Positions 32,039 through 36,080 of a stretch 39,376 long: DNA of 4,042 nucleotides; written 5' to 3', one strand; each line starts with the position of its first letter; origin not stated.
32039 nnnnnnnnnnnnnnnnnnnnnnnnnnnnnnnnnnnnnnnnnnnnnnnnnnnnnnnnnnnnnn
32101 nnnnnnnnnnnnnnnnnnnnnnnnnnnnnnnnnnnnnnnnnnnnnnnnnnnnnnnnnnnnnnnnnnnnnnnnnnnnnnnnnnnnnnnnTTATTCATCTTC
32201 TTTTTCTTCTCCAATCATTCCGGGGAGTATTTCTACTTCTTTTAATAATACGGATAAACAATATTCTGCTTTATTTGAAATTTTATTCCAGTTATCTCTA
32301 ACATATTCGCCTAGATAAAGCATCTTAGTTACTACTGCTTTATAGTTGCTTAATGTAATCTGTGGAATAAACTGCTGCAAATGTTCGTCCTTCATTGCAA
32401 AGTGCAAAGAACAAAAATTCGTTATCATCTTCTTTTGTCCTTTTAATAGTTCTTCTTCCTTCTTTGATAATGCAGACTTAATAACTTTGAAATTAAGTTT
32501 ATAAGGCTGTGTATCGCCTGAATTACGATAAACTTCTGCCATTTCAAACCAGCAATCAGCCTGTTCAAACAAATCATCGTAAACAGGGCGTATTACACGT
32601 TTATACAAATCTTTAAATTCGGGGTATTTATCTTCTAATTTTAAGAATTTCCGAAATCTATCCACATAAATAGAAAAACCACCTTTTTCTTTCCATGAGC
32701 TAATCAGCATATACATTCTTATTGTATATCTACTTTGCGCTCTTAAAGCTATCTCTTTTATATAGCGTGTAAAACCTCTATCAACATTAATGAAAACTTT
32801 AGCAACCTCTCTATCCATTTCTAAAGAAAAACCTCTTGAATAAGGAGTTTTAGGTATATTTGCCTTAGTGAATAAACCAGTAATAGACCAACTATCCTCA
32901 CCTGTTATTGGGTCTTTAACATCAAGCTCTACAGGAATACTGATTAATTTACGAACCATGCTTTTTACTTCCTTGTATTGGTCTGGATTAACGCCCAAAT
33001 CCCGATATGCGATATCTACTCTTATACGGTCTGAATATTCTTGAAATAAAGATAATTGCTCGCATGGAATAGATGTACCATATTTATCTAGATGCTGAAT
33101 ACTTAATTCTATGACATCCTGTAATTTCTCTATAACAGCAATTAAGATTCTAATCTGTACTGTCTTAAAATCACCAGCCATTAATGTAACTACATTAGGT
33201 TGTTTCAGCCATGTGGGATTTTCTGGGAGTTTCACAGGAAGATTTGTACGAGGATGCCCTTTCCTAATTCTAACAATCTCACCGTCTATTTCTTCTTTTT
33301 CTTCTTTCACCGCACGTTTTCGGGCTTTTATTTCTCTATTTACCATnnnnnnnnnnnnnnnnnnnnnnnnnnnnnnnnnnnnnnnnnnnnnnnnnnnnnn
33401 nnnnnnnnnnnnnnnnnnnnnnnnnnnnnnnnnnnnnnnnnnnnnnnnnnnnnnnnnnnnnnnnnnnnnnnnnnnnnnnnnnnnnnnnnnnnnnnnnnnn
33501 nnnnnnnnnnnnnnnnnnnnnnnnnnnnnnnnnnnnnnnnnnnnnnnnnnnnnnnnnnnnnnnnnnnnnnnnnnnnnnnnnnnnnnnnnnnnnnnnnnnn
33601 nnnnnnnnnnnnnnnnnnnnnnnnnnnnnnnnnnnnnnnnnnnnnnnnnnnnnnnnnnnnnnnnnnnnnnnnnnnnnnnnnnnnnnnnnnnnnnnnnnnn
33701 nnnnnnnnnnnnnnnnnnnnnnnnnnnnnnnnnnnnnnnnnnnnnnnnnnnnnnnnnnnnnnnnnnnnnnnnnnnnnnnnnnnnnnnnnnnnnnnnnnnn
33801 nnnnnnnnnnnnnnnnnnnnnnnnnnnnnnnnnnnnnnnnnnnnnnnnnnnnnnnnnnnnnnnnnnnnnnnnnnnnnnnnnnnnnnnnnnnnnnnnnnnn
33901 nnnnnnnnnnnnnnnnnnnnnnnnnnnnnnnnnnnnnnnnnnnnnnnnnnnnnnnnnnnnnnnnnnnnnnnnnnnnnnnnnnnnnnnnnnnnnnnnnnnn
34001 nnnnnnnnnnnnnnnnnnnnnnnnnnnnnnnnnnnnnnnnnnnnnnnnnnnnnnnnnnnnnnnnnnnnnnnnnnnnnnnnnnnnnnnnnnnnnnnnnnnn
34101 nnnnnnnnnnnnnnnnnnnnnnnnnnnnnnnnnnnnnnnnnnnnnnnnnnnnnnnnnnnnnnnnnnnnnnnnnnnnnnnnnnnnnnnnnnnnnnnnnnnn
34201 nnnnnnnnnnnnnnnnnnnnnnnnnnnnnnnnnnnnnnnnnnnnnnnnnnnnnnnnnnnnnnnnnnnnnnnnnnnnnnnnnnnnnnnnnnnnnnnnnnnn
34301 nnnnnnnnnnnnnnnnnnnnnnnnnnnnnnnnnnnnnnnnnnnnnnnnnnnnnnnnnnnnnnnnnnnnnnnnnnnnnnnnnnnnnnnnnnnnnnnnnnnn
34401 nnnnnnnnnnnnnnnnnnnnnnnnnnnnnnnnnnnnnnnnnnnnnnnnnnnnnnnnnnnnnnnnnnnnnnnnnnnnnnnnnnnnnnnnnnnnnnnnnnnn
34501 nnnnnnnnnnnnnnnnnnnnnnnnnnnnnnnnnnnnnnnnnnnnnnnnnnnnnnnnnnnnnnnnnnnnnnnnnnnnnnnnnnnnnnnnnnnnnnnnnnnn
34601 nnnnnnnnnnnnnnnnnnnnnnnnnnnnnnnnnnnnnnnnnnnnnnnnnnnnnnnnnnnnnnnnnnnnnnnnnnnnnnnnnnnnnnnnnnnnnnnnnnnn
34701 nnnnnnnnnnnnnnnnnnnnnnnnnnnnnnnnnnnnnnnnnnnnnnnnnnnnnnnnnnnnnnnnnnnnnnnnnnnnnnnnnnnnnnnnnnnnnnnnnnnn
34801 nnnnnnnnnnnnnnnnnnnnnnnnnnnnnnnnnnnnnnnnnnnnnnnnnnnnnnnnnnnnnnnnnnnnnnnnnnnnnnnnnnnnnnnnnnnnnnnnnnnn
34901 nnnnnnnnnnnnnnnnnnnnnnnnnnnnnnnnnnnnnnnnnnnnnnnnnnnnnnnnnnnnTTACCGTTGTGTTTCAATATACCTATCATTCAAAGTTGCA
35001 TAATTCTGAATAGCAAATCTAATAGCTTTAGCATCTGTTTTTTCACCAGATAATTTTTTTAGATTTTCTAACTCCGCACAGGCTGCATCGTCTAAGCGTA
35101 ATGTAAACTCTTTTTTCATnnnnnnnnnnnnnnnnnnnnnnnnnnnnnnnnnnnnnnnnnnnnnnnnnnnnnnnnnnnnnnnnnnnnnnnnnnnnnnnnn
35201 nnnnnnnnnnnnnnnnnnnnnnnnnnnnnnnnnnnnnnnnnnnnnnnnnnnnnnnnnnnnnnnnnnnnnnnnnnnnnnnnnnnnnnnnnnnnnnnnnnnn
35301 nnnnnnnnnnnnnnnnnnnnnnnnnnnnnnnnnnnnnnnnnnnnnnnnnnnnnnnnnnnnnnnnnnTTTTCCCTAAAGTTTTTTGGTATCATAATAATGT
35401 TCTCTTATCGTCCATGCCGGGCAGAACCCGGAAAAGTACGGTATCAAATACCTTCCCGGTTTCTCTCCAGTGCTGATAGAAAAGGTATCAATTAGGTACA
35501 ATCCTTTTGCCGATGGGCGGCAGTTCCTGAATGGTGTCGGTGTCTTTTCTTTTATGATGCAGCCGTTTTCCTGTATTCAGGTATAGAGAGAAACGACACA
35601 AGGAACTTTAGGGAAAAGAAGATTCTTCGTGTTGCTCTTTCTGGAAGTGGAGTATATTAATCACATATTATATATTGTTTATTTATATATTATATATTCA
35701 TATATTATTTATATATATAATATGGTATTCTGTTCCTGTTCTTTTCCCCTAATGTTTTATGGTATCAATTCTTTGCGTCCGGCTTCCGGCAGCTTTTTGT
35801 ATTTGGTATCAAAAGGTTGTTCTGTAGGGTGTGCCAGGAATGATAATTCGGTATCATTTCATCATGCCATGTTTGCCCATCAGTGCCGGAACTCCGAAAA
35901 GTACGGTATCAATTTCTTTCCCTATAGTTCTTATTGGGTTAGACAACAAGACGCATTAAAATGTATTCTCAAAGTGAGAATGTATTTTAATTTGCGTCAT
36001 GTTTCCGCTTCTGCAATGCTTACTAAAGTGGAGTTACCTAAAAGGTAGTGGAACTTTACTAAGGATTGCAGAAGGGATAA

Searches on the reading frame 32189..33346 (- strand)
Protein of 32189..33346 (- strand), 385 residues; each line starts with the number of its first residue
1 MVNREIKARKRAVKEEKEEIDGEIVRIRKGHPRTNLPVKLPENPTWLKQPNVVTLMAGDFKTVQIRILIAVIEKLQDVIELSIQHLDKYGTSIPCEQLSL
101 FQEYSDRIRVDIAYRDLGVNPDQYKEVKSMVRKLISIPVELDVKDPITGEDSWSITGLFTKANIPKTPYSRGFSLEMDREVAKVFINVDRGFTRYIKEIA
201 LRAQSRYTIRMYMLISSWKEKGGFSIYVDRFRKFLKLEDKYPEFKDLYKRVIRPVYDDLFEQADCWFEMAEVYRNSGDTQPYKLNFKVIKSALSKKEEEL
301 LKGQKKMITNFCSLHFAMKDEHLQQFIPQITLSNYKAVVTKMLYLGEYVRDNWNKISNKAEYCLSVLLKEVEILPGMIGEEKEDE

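Call 78: search_protein_families(library=pfam, proteins=[window:32189-33346:-], max_evalue=0.01)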
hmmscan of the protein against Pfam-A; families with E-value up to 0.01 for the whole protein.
window:32189-33346:- (385 aa): 2 families
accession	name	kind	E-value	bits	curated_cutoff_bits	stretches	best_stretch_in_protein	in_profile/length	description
PF01051.27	Rep3_N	-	7.7e-16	59.2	22.4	1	47-215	2-140/141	Initiator Replication protein, WH1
PF21205.3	Rep3_C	-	1.2e-09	38.7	21.1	1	228-272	2-46/59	Initiator Rep protein, WH2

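Call 93: search_dna_similar(query=window:32189-33346:-, collection=plasmids, mode=protein, max_rows=40, rows=spread, max_evalue=1e-10)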
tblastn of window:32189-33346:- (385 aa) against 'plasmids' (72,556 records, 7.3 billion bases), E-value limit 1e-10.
Records with a match: 39; places in all: 40; records where one place covers at least 80% of the query: 36.
Best place of each record, by identity: >=99% 19; 95-99% 6; 90-95% 5; 60-80% 1; <60% 8.
By first word of the organism name: Bacteroides 29; Phocaeicola 4; Prevotella 2; Butyricimonas 1; Rhizosphaericola 1; Mucilaginibacter 1; Fulvitalea 1.
By predicted mobility (MOB-suite, as given by PLSDB): conjugative 30; non-mobilizable 7; mobilizable 2.
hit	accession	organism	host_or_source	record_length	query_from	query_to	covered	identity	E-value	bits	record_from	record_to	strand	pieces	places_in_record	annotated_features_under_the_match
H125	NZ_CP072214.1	Bacteroides xylanisolvens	Homo sapiens,cultured bacterial ...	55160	1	385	100%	100.0%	0e+0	716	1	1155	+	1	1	replication initiation protein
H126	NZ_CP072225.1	Bacteroides thetaiotaomicron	Homo sapiens,cultured bacterial ...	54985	1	385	100%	100.0%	0e+0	716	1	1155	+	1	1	replication initiation protein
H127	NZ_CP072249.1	Phocaeicola dorei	Homo sapiens,cultured bacterial ...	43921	1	385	100%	100.0%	0e+0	716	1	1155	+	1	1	replication initiation protein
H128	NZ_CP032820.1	Butyricimonas faecalis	Homo sapiens,stool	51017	1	385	100%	100.0%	0e+0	714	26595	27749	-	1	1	replication initiation protein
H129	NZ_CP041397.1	Bacteroides ovatus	Homo sapiens,cell culture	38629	1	385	100%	100.0%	0e+0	714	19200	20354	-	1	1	replication initiation protein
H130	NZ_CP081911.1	Phocaeicola vulgatus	Homo sapiens,Peritoneal Fluid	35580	1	385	100%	100.0%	0e+0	714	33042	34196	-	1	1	replication initiation protein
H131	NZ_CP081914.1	Bacteroides faecis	Homo sapiens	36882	1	385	100%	100.0%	0e+0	714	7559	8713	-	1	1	replication initiation protein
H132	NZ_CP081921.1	Bacteroides fragilis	Homo sapiens,blood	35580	1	385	100%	100.0%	0e+0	714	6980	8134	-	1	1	replication initiation protein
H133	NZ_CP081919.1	Bacteroides ovatus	Homo sapiens,blood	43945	1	385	100%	100.0%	0e+0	714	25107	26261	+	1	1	replication initiation protein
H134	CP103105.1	Bacteroides thetaiotaomicron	Homo sapiens,cell culture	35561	1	385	100%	100.0%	0e+0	714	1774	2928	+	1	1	replication initiation protein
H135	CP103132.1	Bacteroides ovatus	Homo sapiens,cell culture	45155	1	385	100%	100.0%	0e+0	714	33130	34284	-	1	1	replication initiation protein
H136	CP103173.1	Bacteroides ovatus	Homo sapiens,cell culture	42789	1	385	100%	100.0%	0e+0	714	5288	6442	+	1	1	replication initiation protein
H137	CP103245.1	Bacteroides fragilis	Homo sapiens,cell culture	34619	1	385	100%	100.0%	0e+0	714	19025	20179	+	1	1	replication initiation protein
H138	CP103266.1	Bacteroides fragilis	Homo sapiens,cell culture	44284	1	385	100%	100.0%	0e+0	714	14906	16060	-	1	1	replication initiation protein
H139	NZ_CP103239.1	Bacteroides thetaiotaomicron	Homo sapiens,cell culture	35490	1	385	100%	100.0%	0e+0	714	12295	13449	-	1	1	replication initiation protein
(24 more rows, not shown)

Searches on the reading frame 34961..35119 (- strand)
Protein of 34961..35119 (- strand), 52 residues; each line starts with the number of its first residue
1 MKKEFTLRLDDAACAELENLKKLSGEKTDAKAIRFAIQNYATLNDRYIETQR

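Call 46: search_protein_families(library=pfam, proteins=[window:34961-35119:-], max_evalue=0.01)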
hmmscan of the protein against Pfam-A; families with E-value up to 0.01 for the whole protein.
window:34961-35119:- (52 aa): 1 family
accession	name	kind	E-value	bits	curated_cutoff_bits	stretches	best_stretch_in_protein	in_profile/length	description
PF01402.27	RHH_1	-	0.0013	19.1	20.5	1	5-41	2-37/39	Ribbon-helix-helix protein, copG family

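Call 48: search_protein_families(library=ncbifam, proteins=[window:34961-35119:-], max_evalue=0.01)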
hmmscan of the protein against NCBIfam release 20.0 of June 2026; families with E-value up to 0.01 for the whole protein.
window:34961-35119:- (52 aa): 0 families

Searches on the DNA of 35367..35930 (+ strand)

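Call 32: search_dna_similar(query=window:35367-35930:+, collection=plasmids, mode=distant, max_rows=60, rows=spread)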
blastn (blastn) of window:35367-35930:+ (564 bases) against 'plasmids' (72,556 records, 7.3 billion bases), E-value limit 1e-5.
Records with a match: 30; places in all: 188; records where one place covers at least 80% of the query: 30.
Best place of each record, by identity: >=99% 4; 95-99% 2; 90-95% 23; 80-90% 1.
By first word of the organism name: Bacteroides 26; Phocaeicola 3; Butyricimonas 1.
By predicted mobility (MOB-suite, as given by PLSDB): conjugative 29; mobilizable 1.
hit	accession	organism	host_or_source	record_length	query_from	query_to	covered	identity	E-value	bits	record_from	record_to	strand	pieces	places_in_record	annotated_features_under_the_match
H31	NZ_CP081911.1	Phocaeicola vulgatus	Homo sapiens,Peritoneal Fluid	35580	1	564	100%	100.0%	0e+0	1018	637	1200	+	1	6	none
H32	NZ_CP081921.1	Bacteroides fragilis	Homo sapiens,blood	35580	1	564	100%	100.0%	0e+0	1018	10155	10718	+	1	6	none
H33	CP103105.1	Bacteroides thetaiotaomicron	Homo sapiens,cell culture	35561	1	564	100%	100.0%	0e+0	1018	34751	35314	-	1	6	none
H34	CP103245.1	Bacteroides fragilis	Homo sapiens,cell culture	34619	1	564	100%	100.0%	0e+0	1018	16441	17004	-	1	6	none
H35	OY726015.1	Phocaeicola massiliensis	-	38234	1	564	100%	96.5%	0e+0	945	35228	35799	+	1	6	record has no annotation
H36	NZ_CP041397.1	Bacteroides ovatus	Homo sapiens,cell culture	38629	1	564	100%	94.9%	0e+0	904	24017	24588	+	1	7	none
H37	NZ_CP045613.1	Bacteroides xylanisolvens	Homo sapiens,Abscess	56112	1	564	100%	94.1%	0e+0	932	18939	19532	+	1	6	none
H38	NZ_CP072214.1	Bacteroides xylanisolvens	Homo sapiens,cultured bacterial ...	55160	1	564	100%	94.1%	0e+0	878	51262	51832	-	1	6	none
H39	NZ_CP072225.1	Bacteroides thetaiotaomicron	Homo sapiens,cultured bacterial ...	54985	1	564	100%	94.1%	0e+0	878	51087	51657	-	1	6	none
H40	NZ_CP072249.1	Phocaeicola dorei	Homo sapiens,cultured bacterial ...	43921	1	564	100%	94.1%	0e+0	878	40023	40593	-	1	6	none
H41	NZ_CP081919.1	Bacteroides ovatus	Homo sapiens,blood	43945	1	564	100%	94.1%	0e+0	878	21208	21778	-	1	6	none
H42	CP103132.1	Bacteroides ovatus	Homo sapiens,cell culture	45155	1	564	100%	94.1%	0e+0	878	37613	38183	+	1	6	none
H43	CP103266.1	Bacteroides fragilis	Homo sapiens,cell culture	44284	1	564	100%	94.1%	0e+0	878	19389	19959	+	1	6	none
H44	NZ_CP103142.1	Bacteroides faecis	Homo sapiens,cell culture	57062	1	564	100%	94.1%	0e+0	878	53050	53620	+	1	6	none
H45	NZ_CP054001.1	Bacteroides fragilis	Homo sapiens,transverse ...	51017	1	564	100%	94.1%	0e+0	878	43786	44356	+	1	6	none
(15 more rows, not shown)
